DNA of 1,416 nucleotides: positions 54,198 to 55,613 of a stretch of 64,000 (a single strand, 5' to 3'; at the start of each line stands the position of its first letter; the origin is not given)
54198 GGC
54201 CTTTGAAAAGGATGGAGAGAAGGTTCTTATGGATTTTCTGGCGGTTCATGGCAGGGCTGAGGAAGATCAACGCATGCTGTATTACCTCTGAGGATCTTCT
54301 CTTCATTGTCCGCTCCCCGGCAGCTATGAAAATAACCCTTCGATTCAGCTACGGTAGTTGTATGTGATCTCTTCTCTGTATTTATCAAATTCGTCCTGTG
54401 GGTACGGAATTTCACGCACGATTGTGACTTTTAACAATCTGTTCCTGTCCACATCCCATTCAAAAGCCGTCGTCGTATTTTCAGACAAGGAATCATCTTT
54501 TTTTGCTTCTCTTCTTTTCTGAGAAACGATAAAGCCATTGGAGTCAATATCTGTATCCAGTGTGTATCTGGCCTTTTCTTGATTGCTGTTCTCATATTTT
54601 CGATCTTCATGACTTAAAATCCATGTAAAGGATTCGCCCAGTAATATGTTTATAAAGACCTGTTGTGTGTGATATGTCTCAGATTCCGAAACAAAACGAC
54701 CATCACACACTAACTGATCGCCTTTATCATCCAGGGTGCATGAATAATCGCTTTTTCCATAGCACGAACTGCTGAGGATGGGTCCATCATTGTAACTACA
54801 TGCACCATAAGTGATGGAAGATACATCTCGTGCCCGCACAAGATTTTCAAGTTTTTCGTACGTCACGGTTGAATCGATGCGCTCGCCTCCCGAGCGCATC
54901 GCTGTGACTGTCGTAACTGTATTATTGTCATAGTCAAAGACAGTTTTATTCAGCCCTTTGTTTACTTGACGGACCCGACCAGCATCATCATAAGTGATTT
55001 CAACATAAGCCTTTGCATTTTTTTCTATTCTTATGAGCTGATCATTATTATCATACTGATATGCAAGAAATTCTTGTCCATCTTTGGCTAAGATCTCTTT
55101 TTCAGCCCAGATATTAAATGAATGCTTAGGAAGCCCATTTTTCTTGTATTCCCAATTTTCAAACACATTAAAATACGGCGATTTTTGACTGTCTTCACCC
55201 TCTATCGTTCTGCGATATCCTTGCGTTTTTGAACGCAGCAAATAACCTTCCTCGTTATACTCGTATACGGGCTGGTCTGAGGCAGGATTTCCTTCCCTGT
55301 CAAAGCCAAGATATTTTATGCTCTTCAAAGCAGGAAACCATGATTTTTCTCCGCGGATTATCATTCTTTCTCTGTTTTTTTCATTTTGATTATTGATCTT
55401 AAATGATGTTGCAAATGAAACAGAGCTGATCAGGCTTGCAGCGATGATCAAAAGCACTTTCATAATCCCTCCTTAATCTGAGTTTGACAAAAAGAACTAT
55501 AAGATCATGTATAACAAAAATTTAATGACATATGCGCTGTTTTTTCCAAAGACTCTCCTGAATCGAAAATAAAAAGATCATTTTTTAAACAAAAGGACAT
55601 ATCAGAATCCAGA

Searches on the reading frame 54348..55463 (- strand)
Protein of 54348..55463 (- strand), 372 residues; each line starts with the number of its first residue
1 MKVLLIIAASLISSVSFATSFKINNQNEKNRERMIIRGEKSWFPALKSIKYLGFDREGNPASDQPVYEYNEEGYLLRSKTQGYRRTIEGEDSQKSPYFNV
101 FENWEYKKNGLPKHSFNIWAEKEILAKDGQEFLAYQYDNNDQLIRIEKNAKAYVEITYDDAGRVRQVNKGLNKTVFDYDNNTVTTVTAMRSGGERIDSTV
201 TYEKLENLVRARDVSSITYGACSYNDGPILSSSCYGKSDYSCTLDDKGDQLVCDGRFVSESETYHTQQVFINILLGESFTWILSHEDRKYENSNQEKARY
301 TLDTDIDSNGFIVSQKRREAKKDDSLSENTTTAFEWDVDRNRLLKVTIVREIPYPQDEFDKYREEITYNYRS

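Call 16: search_protein_families(library=pfam, proteins=[window:54348-55463:-], max_evalue=0.01)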
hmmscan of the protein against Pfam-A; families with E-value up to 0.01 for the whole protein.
window:54348-55463:- (372 aa): 2 families
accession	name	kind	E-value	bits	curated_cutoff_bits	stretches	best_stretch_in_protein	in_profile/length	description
PF05593.20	RHS_repeat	-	0.0023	18.7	22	0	158-181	1-27/38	RHS Repeat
PF15283.12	DUF4595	-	0.0058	17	34.2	1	131-183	75-134/202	Domain of unknown function (DUF4595) with porin-like fold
